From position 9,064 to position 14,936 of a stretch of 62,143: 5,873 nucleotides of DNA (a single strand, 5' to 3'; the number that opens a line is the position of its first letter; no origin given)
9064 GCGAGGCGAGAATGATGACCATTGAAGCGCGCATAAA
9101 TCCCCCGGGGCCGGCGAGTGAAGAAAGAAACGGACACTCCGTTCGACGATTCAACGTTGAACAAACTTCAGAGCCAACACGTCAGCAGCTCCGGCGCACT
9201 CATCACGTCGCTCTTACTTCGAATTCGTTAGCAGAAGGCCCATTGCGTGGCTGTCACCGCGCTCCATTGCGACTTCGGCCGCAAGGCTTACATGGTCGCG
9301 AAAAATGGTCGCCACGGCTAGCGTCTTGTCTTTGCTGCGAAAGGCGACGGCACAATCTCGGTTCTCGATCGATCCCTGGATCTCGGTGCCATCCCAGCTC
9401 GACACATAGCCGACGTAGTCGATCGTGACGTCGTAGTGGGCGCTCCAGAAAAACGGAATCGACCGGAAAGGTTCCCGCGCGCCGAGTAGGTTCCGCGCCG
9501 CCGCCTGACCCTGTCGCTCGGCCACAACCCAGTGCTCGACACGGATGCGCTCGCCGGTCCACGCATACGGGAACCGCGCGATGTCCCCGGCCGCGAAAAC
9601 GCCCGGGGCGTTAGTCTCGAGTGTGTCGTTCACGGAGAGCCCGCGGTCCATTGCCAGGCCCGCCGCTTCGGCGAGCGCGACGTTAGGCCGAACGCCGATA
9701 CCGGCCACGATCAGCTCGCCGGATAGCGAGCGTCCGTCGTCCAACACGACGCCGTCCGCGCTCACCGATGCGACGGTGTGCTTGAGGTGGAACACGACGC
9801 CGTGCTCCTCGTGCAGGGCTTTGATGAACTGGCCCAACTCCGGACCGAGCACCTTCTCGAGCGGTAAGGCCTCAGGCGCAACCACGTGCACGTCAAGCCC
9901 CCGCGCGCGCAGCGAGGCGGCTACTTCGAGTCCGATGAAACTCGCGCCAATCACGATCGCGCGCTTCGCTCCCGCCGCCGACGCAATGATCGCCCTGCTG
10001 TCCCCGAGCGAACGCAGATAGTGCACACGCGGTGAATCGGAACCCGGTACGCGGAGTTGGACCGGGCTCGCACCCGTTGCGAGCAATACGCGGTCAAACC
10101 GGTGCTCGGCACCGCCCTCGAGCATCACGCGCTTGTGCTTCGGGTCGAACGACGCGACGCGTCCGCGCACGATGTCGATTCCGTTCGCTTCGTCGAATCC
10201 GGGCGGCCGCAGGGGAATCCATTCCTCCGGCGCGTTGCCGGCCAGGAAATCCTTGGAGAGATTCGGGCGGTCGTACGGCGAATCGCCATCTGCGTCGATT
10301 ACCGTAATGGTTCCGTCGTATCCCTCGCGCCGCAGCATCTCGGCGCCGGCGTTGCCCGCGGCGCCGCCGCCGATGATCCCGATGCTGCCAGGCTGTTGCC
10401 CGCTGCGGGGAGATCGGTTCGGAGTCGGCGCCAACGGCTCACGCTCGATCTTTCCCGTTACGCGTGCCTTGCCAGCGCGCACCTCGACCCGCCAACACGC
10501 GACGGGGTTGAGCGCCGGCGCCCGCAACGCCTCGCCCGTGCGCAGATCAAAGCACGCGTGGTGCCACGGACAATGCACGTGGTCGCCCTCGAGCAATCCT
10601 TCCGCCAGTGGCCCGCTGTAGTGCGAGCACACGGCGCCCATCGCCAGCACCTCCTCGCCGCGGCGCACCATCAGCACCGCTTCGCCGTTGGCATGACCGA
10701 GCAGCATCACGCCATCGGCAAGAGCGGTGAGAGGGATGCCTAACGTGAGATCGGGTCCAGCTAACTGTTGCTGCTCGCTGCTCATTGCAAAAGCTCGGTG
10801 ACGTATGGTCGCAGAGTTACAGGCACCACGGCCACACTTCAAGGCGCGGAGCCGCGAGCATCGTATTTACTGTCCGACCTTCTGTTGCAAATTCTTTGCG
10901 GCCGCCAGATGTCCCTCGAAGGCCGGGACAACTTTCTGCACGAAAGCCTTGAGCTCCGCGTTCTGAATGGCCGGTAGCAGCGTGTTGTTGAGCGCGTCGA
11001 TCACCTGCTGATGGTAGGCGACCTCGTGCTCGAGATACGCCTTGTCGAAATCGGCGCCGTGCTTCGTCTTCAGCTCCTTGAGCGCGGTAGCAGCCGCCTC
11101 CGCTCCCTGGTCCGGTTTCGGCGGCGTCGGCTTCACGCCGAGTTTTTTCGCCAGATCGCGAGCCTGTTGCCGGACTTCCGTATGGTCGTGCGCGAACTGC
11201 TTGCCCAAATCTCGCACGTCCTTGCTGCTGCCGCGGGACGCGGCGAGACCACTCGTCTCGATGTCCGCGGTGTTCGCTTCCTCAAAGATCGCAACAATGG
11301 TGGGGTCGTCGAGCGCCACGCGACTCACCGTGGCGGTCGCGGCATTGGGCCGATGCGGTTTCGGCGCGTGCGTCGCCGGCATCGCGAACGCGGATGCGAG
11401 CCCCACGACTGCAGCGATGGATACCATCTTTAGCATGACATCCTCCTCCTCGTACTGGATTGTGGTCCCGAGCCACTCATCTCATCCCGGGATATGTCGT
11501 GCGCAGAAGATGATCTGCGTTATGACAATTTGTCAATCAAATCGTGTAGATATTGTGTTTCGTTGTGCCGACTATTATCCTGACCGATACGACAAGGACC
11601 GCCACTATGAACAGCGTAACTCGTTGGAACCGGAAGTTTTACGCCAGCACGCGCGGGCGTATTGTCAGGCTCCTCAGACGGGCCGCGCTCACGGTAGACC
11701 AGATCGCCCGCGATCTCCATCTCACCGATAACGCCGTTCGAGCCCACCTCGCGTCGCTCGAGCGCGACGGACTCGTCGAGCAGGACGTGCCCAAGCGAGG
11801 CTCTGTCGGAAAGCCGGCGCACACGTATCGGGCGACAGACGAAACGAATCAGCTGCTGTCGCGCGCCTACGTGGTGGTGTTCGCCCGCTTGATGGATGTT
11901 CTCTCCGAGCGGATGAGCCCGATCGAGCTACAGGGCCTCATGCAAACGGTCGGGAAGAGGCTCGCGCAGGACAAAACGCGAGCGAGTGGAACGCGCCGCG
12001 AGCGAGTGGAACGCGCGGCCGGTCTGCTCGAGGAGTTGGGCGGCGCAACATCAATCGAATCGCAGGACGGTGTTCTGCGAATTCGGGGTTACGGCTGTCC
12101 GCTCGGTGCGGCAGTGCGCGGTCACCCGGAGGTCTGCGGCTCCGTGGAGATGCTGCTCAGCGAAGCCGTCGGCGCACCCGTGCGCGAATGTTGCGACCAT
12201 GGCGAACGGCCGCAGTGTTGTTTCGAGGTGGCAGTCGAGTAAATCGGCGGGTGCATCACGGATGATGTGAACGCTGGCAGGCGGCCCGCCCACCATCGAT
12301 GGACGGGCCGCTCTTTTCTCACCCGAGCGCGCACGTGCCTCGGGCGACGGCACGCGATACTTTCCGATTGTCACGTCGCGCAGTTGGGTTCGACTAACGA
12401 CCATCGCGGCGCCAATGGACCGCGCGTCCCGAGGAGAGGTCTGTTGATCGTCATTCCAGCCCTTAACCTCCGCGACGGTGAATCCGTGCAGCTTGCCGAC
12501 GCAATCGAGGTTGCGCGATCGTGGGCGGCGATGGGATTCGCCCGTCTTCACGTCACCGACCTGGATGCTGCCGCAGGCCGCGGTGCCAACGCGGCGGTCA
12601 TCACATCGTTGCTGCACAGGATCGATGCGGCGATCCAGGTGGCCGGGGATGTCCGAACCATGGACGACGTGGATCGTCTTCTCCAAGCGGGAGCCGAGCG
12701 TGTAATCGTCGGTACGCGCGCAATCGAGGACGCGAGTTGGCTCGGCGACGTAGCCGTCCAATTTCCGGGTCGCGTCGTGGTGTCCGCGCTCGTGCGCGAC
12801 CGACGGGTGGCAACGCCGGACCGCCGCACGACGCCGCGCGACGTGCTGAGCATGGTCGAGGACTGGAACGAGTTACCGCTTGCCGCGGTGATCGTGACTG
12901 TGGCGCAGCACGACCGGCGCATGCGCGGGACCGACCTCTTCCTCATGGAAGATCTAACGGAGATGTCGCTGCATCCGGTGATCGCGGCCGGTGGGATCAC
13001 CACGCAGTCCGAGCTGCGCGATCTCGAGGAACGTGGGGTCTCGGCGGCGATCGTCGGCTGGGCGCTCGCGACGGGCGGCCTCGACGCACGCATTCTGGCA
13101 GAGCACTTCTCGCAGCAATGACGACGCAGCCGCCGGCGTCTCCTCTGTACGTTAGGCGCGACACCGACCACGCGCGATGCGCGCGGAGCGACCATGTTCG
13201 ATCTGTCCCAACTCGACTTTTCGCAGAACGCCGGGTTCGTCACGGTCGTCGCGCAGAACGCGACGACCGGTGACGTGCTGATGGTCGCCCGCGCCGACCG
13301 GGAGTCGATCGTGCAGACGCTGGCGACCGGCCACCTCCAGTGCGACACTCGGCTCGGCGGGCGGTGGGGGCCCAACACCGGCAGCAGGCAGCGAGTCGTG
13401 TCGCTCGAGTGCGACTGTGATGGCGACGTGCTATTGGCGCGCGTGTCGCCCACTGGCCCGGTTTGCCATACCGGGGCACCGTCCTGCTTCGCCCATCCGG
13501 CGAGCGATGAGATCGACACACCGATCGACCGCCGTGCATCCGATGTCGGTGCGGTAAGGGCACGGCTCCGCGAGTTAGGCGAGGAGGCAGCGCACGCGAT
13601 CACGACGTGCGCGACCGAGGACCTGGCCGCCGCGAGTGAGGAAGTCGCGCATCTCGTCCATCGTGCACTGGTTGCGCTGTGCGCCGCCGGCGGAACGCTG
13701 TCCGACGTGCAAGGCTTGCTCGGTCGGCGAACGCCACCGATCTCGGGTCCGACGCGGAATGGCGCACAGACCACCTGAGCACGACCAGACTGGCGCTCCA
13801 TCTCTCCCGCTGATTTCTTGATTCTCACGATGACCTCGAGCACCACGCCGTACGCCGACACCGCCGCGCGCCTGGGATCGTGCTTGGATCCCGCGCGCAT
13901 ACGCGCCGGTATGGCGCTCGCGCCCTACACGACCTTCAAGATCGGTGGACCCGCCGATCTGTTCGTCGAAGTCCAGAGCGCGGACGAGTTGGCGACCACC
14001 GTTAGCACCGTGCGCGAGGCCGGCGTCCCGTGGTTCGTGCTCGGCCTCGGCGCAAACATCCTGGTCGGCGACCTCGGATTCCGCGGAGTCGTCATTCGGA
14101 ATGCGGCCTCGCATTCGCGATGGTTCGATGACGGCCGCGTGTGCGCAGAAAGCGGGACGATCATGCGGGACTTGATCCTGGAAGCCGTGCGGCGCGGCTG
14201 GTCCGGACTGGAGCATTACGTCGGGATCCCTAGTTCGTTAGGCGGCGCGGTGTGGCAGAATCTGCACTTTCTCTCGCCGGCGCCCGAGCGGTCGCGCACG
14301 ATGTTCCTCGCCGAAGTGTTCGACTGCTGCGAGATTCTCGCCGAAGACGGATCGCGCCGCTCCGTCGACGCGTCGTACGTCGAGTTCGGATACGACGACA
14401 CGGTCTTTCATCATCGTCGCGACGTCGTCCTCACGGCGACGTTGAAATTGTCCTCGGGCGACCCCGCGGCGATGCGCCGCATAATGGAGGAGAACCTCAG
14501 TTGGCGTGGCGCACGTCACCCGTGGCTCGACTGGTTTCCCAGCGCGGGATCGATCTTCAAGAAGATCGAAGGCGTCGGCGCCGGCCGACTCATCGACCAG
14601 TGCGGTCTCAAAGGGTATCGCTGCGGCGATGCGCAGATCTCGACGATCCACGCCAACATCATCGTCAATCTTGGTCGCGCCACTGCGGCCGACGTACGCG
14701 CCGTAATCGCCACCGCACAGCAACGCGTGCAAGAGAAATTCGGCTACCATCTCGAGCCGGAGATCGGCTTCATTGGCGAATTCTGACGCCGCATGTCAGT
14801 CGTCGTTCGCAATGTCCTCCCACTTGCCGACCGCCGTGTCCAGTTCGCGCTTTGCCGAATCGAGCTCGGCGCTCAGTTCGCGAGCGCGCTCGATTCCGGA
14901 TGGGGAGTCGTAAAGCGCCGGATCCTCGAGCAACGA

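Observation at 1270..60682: Heptamer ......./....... (consensus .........) occurs about once per 1.2 kb and is written into genes on both strands through rare codons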

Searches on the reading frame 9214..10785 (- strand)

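Call 8: search_protein_families(library=pfam, proteins=[window:9214-10785:-])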
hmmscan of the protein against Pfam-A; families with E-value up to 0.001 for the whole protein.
window:9214-10785:- (523 aa): 9 families
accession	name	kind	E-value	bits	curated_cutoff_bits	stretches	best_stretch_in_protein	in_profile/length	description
PF07992.20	Pyr_redox_2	-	1.7e-58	198.8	26.1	1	136-426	4-291/291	Pyridine nucleotide-disulphide oxidoreductase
PF00070.33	Pyr_redox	-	6.3e-15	55.9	22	1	275-345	1-70/82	Pyridine nucleotide-disulphide oxidoreductase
PF00355.32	Rieske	-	1.8e-14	53.9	20.3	1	31-98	20-87/88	Rieske [2Fe-2S] domain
PF13738.12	Pyr_redox_3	-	5.6e-08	32.8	30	1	231-400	126-305/305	Pyridine nucleotide-disulphide oxidoreductase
PF13806.12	Rieske_2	-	1.9e-06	28.2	27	1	24-109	13-103/104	Rieske-like [2Fe-2S] domain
PF14759.12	Reductase_C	-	2e-05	25.4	25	1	445-511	1-67/85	Reductase C-terminal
PF01266.30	DAO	-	0.0001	22.4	27.9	0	276-305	2-31/353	FAD dependent oxidoreductase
PF13454.12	NAD_binding_9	-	0.00019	21.9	21.8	0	203-239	116-154/155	FAD-NAD(P)-binding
PF13450.12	NAD_binding_8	-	0.00023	21.8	21.9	0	137-166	1-28/68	NAD(P)-binding Rossmann-like domain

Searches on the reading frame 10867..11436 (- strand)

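Call 8: search_protein_families(library=pfam, proteins=[window:10867-11436:-])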
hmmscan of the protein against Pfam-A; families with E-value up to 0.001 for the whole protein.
window:10867-11436:- (189 aa): 2 families
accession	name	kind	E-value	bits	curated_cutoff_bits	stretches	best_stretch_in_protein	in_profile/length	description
PF13628.12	DUF4142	-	2.5e-34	118.9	27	1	43-183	2-138/138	Domain of unknown function (DUF4142)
PF03713.19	DUF305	-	3.7e-06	27.5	27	1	59-172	16-139/151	Domain of unknown function (DUF305)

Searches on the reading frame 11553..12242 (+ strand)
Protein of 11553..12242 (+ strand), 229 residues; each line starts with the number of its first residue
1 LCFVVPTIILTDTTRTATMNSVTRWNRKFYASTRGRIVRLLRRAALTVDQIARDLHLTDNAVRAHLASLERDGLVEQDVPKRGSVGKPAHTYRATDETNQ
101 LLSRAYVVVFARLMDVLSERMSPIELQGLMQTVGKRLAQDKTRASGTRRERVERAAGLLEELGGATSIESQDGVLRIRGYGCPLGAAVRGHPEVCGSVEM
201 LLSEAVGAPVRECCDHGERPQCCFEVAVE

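Call 8: search_protein_families(library=pfam, proteins=[window:11553-12242:+])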
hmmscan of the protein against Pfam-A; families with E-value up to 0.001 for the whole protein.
window:11553-12242:+ (229 aa): 9 families
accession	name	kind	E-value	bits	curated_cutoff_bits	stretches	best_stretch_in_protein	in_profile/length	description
PF01022.26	HTH_5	-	2.5e-09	37.3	22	1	32-76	2-46/47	Bacterial regulatory protein, arsR family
PF12840.13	HTH_20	-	8.5e-09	35.7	27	1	33-77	5-50/51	Helix-turn-helix domain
PF17782.7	DprA_WH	-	7.1e-07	29.6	22.9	1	32-77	12-57/61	DprA winged helix domain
PF09339.16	HTH_IclR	-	1.8e-05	24.9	22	1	43-78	16-51/52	IclR helix-turn-helix domain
PF13412.12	HTH_24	-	3.2e-05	23.9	21.9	1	33-76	4-48/48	Winged helix-turn-helix DNA-binding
PF21476.4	PF0610-like_N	-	5.3e-05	23.8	33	1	32-71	1-40/50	PF0610-like, N-terminal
PF22979.2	HTH_69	-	0.00075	19.8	27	0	45-77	26-58/69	Winged helix-turn-helix domain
PF01978.25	TrmB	-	0.00095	19.4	25.6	0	40-95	17-65/68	Sugar-specific transcriptional regulator TrmB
PF08279.18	HTH_11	-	0.00095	19.4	25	0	36-74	4-44/55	HTH domain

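Call 47: search_protein_families(library=ncbifam, proteins=[window:11553-12242:+], max_evalue=0.001)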
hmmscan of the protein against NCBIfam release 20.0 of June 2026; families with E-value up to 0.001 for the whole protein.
window:11553-12242:+ (229 aa): 7 families
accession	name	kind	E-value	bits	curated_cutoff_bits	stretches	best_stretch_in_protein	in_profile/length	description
TIGR02702.1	SufR_cyano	equivalog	6.3e-14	52.2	178.8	1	38-200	8-180/208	iron-sulfur cluster biosynthesis transcriptional regulator SufR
NF033788.1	HTH_metalloreg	subfamily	7.8e-08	32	55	1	32-77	11-57/77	metalloregulator ArsR/SmtB family transcription factor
NF053606.1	Sta1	subfamily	3.1e-06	27.2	80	1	39-98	28-87/100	Sta1 family transcriptional regulator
NF033789.1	repress_SdpR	subfamily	2.2e-05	24.3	100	1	32-78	8-54/79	autorepressor SdpR family transcription factor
NF040939.2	trans_reg_lrs14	equivalog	5.3e-05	23.2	90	1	39-98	29-89/103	Lrs14 family HTH-type transcriptional regulator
NF053602.1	Phr_regulator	exception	0.00013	21.6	320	1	32-92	12-71/191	heat shock transcription regulator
NF047906.1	CdPbTransRegCmtR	equivalog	0.00026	20.8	150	1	12-78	4-67/104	Cd(II)/Pb(II)-sensing metalloregulatory transcriptional regulator CmtR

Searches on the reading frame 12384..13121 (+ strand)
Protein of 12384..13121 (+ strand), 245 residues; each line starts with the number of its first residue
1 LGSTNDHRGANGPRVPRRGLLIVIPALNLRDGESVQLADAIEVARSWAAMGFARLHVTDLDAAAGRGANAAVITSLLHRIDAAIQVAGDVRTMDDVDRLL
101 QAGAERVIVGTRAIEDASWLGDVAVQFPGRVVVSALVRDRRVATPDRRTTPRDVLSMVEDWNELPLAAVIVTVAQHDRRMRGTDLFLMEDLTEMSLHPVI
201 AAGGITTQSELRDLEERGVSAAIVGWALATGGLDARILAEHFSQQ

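Call 9: search_protein_families(library=pfam, proteins=[window:12384-13121:+])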
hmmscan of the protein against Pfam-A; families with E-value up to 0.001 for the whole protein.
window:12384-13121:+ (245 aa): 1 family
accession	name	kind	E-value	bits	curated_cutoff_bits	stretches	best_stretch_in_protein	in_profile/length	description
PF00977.27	His_biosynth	-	2.7e-42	145.2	23.6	1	23-231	2-225/228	Histidine biosynthesis protein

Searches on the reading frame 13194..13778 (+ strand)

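Call 9: search_protein_families(library=pfam, proteins=[window:13194-13778:+])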
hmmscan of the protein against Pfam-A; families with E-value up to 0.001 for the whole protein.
window:13194-13778:+ (194 aa): 1 family
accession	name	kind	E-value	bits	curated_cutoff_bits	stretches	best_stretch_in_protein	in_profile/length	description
PF01502.23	PRA-CH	-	7.6e-14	51.8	27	1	30-99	1-73/74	Phosphoribosyl-AMP cyclohydrolase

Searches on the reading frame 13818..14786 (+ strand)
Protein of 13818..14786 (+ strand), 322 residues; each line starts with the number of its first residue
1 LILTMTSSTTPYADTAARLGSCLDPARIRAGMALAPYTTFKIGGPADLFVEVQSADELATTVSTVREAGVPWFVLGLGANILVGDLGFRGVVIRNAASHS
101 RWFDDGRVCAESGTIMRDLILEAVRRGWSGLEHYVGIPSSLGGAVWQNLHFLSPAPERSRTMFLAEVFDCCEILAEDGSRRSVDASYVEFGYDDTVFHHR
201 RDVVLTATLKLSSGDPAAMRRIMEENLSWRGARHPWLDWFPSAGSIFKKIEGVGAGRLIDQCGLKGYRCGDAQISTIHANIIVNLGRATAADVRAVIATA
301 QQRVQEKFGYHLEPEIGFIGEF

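Call 9: search_protein_families(library=pfam, proteins=[window:13818-14786:+])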
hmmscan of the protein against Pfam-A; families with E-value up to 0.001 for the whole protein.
window:13818-14786:+ (322 aa): 2 families
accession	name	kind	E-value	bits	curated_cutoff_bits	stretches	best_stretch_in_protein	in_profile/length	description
PF02873.21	MurB_C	-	7.4e-29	100.3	27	1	220-319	3-99/99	UDP-N-acetylenolpyruvoylglucosamine reductase, C-terminal domain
PF01565.28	FAD_binding_4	-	1.2e-14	54.6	26.4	1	47-150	2-109/139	FAD binding domain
